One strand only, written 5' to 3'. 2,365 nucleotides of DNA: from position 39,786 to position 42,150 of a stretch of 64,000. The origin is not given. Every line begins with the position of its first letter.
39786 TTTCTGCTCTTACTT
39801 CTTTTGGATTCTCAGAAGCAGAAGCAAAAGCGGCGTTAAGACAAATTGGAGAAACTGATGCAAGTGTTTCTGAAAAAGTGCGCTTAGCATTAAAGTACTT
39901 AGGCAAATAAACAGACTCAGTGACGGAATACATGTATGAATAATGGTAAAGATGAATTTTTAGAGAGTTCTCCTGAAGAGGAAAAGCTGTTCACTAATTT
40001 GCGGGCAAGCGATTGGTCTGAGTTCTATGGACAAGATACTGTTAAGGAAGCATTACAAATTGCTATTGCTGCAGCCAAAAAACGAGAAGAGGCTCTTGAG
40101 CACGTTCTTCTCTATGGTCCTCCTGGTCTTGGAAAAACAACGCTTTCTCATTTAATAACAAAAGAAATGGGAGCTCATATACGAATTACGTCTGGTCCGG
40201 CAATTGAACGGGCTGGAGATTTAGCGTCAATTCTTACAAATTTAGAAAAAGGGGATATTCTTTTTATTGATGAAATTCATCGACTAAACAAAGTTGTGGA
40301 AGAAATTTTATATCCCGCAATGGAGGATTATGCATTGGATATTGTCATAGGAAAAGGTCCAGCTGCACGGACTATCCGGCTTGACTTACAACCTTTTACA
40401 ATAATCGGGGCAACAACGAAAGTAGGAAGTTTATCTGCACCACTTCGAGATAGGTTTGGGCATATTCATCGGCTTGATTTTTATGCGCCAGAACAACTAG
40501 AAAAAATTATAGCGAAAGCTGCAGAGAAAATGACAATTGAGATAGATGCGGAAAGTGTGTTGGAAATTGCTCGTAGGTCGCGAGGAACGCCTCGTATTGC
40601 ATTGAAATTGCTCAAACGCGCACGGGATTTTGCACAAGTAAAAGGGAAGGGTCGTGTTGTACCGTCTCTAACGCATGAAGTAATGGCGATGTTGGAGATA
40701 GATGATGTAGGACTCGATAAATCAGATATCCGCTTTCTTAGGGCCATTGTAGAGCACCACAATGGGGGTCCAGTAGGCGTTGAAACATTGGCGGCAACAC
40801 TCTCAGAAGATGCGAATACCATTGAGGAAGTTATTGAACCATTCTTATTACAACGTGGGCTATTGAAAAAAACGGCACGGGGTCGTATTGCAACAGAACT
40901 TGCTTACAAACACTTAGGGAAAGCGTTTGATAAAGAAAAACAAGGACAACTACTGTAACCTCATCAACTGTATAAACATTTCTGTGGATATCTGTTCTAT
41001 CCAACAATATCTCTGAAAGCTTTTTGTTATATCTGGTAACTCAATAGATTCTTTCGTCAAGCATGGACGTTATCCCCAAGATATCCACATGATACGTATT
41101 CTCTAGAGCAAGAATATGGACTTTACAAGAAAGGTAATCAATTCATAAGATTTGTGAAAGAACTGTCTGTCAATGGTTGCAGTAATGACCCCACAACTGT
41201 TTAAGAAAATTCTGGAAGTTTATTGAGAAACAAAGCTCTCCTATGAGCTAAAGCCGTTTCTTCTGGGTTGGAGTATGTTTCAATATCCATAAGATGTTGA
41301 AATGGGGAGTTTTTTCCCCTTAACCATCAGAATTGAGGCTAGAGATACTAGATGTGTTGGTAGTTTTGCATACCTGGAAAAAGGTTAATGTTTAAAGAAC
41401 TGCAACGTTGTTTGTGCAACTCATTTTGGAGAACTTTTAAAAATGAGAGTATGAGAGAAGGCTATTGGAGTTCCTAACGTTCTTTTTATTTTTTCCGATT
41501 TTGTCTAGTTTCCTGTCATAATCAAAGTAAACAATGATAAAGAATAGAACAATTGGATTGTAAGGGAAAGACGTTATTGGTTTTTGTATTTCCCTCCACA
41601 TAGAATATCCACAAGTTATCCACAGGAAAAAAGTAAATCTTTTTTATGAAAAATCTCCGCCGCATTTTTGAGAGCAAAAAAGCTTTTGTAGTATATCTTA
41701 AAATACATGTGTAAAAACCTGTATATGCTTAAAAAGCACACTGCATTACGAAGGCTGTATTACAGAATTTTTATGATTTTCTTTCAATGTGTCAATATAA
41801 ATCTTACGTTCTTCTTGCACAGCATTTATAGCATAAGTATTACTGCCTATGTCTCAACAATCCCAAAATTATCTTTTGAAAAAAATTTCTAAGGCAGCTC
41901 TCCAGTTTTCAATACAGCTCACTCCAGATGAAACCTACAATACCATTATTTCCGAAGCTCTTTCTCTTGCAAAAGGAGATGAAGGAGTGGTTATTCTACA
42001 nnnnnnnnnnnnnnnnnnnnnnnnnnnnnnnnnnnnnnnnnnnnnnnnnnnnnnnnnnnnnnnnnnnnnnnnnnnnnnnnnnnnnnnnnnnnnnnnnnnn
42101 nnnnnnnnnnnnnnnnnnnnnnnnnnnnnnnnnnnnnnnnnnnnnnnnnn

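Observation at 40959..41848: Second DnaA-box cluster in an 890-bp gene-free, AT-rich gap about 21 kb from dnaA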

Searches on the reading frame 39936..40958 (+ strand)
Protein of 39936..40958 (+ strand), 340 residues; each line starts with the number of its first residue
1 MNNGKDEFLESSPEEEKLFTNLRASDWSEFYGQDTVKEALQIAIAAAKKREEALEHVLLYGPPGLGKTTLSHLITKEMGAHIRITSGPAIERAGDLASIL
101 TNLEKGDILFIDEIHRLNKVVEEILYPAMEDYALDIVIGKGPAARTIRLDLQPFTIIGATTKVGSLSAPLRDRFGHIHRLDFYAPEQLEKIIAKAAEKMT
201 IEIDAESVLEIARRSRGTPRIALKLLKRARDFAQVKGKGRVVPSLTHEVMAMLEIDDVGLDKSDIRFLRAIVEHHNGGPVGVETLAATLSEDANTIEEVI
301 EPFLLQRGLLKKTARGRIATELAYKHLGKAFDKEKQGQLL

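Call 7: search_protein_families(library=pfam, proteins=[window:39936-40958:+])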
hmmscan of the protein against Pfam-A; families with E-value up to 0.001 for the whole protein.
window:39936-40958:+ (340 aa): 13 families
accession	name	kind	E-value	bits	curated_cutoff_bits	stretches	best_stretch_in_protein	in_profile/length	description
PF05496.18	RuvB_N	-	5.2e-77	257.5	27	1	22-180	1-159/159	Holliday junction DNA helicase RuvB P-loop domain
PF17864.7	AAA_lid_4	-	7e-26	90.2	27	1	183-256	1-74/74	RuvB AAA lid domain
PF05491.19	RuvB_C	-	5e-25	87.7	24.7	1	258-327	2-71/72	RuvB C-terminal winged helix domain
PF00004.35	AAA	-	2.6e-20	73.6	21.2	1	57-178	1-127/131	ATPase family associated with various cellular activities (AAA)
PF07728.20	AAA_5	-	6.1e-11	42.9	22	1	56-174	1-139/139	AAA domain (dynein-related subfamily)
PF13191.12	AAA_16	-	1.2e-06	29.6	32.6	1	29-92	1-63/167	AAA ATPase domain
PF01078.27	Mg_chelatase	-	2.1e-06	27.7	20.3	1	26-75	1-43/207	Magnesium chelatase, subunit ChlI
PF00493.29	MCM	-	5.7e-06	26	23.3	1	14-134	10-150/224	MCM P-loop domain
PF13173.12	AAA_14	-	8.3e-05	23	27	1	57-135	5-92/129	AAA domain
PF06068.19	TIP49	-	9.6e-05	22.1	23.8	0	29-85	25-81/347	TIP49 P-loop domain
PF05673.19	DUF815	-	0.0001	22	23.8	0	23-113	23-115/249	Protein of unknown function (DUF815)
PF00910.28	RNA_helicase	-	0.0005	21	21.5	0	57-120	1-64/105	RNA helicase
PF00931.28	NB-ARC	-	0.00071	19.3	23.5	0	50-77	14-41/248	NB-ARC domain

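Call 10: find_related_loci(query=window:39936-40958:+, collection=genome_contigs, flank=10000)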
Query window:39936-40958:+ (340 aa) in genome_contigs; peptide patterns used: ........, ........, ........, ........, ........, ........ (x = any residue, [..] = any of these).
600 stretches matched a pattern (row limit reached: there are more); 594 encode a relative of the query (tblastn E <= 1e-3); the best 80 are kept; 80 distinct loci.
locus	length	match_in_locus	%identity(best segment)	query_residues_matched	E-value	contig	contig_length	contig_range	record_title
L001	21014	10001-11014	69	1-340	4e-159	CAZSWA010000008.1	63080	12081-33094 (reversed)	MAG TPA_asm: uncultured Gammaproteobacteria bacterium isolate SRP272529_co1_257 genome assembly, contig: NODE_486_length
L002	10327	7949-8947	71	10-340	3e-158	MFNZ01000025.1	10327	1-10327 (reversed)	MAG: Candidatus Levybacteria bacterium RIFCSPHIGHO2_02_FULL_37_13 rifcsphigho2_02_scaffold_23583, whole genome shotgun s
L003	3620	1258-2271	68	1-338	1e-162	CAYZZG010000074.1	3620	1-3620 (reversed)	MAG TPA_asm: uncultured Gammaproteobacteria bacterium isolate binchicken_co251_287 genome assembly, contig: NODE_37536_l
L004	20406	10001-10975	70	18-340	4e-154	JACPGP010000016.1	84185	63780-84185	MAG: Candidatus Levyibacteriota bacterium isolate NC_groundwater_391_Ag_B-0.1um_40_33 GD18-4_B1_scaffold_390764, whole g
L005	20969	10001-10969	70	18-340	3e-153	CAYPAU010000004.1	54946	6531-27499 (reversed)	MAG TPA_asm: uncultured Gammaproteobacteria bacterium isolate SRP269290_co3_1059 genome assembly, contig: NODE_450_lengt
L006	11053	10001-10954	69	14-331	1e-152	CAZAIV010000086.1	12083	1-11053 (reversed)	MAG TPA_asm: uncultured Gammaproteobacteria bacterium isolate SRP271791_co1_20 genome assembly, contig: k141_392512, who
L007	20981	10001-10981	66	12-338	3e-148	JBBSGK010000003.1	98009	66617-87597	MAG: Candidatus Levyibacteriota bacterium isolate LS2_sbin.37 LS2_sbin.37_K_31890_L_98009_cov_13.0000, whole genome shot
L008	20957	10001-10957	67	10-328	1e-147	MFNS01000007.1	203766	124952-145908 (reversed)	MAG: Candidatus Levybacteria bacterium RIFCSPHIGHO2_01_FULL_40_16 rifcsphigho2_01_scaffold_68, whole genome shotgun sequ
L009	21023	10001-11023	63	2-340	2e-143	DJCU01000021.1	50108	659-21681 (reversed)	MAG TPA_asm: Candidatus Gottesmanbacteria bacterium UBA5942 UBA5942_contig_290, whole genome shotgun sequence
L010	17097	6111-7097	61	12-340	3e-138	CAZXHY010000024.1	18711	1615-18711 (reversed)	MAG TPA_asm: uncultured Gammaproteobacteria bacterium isolate ERP113451_co3_13 genome assembly, contig: NODE_2188_length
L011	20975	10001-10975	62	11-335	1e-136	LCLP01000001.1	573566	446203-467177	MAG: Candidatus Pacebacteria bacterium GW2011_GWA1_46_10 UX28_C0001, whole genome shotgun sequence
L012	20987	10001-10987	60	9-334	8e-136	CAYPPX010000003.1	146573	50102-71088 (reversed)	MAG TPA_asm: uncultured Pseudomonadales bacterium isolate SRP093185_co1_36 genome assembly, contig: NODE_15_length_14657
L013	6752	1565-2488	64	20-327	4e-133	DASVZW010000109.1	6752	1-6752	MAG TPA_asm: Patescibacteria group bacterium isolate SMAG_U2638 k141_296297, whole genome shotgun sequence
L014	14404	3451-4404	62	14-331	4e-133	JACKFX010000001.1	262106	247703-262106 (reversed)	MAG: Pseudomonadales bacterium isolate HK-STAS-PATE-16 HK-STAS-PATE-16_1, whole genome shotgun sequence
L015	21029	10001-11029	59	1-340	2e-132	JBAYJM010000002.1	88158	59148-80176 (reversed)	MAG: Candidatus Buchananbacteria bacterium isolate SO_2016_GW1_56 scaffold00600_OW334_2016, whole genome shotgun sequenc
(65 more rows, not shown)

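Call 14: find_encoding_contigs(protein=window:39936-40958:+, flank=10000, max_places=10)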
Protein window:39936-40958:+ (340 aa): 3 contigs read that carry it; 3 places shown.
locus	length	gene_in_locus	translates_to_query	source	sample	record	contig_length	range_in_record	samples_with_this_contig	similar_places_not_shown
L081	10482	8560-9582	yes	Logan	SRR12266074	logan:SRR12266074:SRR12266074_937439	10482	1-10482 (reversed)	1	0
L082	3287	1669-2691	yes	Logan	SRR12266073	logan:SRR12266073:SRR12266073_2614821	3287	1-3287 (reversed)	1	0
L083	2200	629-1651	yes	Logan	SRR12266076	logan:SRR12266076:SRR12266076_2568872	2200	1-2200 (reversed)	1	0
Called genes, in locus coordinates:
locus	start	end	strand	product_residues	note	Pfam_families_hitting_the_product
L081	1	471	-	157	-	?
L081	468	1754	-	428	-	PF02812:ELFV_dehydrog_N, PF00208:ELFV_dehydrog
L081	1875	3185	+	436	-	PF00486:Trans_reg_C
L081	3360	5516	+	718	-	PF00133:tRNA-synt_1, PF09334:tRNA-synt_1g, PF13603:tRNA-synt_1_2 (faint), PF09334:tRNA-synt_1g, PF00133:tRNA-synt_1, PF08264:Anticodon_1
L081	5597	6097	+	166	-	-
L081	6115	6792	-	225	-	PF01386:Ribosomal_L25p, PF14693:Ribosomal_TL5_C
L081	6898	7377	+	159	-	PF02075:RuvC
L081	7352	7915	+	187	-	PF04191:PEMT, PF04140:ICMT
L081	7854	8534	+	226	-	PF01330:RuvA_N, PF14520:HHH_5, PF07499:RuvA_C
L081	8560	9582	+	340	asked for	PF00493:MCM (faint), PF05496:RuvB_N, PF01078:Mg_chelatase (faint), PF13191:AAA_16 (weak), PF00004:AAA, PF07728:AAA_5, PF17864:AAA_lid_4, PF05491:WHD_RuvB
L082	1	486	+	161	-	?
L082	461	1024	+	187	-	PF04191:PEMT, PF04140:ICMT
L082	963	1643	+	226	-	PF01330:RuvA_N, PF14520:HHH_5, PF07499:RuvA_C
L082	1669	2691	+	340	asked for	PF00493:MCM (faint), PF05496:RuvB_N, PF01078:Mg_chelatase (faint), PF13191:AAA_16 (weak), PF00004:AAA, PF07728:AAA_5, PF17864:AAA_lid_4, PF05491:WHD_RuvB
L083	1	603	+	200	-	?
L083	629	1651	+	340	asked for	PF00493:MCM (faint), PF05496:RuvB_N, PF01078:Mg_chelatase (faint), PF13191:AAA_16 (weak), PF00004:AAA, PF07728:AAA_5, PF17864:AAA_lid_4, PF05491:WHD_RuvB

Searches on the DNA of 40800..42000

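Call 11: search_rna_families(source=window, start=40800, end=42000, threshold=evalue, max_evalue=10, show_alignments=2)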
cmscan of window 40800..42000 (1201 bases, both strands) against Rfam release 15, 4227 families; matches with E-value up to 10: 4.
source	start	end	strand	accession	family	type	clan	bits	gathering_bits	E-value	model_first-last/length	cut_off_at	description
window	41329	41413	+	RF01190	snR50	Gene; snRNA; snoRNA; CD-box;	-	20.6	45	2.7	1-89/89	no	Small nucleolar RNA snR50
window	41385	41473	+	RF02512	PYLIS_5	Cis-reg;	-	19.9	60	2.1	1-100/100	no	Pyrrolysine insertion sequence transposase 1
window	41673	41737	-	RF02386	sau-19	Gene; sRNA;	-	18.7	80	3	1-75/75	no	Staphylococcus sRNA sau-19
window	41726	41824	+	RF01212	sn2524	Gene; snRNA; snoRNA; CD-box;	-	18.7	44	6.5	1-109/109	no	Small nucleolar RNA sn2524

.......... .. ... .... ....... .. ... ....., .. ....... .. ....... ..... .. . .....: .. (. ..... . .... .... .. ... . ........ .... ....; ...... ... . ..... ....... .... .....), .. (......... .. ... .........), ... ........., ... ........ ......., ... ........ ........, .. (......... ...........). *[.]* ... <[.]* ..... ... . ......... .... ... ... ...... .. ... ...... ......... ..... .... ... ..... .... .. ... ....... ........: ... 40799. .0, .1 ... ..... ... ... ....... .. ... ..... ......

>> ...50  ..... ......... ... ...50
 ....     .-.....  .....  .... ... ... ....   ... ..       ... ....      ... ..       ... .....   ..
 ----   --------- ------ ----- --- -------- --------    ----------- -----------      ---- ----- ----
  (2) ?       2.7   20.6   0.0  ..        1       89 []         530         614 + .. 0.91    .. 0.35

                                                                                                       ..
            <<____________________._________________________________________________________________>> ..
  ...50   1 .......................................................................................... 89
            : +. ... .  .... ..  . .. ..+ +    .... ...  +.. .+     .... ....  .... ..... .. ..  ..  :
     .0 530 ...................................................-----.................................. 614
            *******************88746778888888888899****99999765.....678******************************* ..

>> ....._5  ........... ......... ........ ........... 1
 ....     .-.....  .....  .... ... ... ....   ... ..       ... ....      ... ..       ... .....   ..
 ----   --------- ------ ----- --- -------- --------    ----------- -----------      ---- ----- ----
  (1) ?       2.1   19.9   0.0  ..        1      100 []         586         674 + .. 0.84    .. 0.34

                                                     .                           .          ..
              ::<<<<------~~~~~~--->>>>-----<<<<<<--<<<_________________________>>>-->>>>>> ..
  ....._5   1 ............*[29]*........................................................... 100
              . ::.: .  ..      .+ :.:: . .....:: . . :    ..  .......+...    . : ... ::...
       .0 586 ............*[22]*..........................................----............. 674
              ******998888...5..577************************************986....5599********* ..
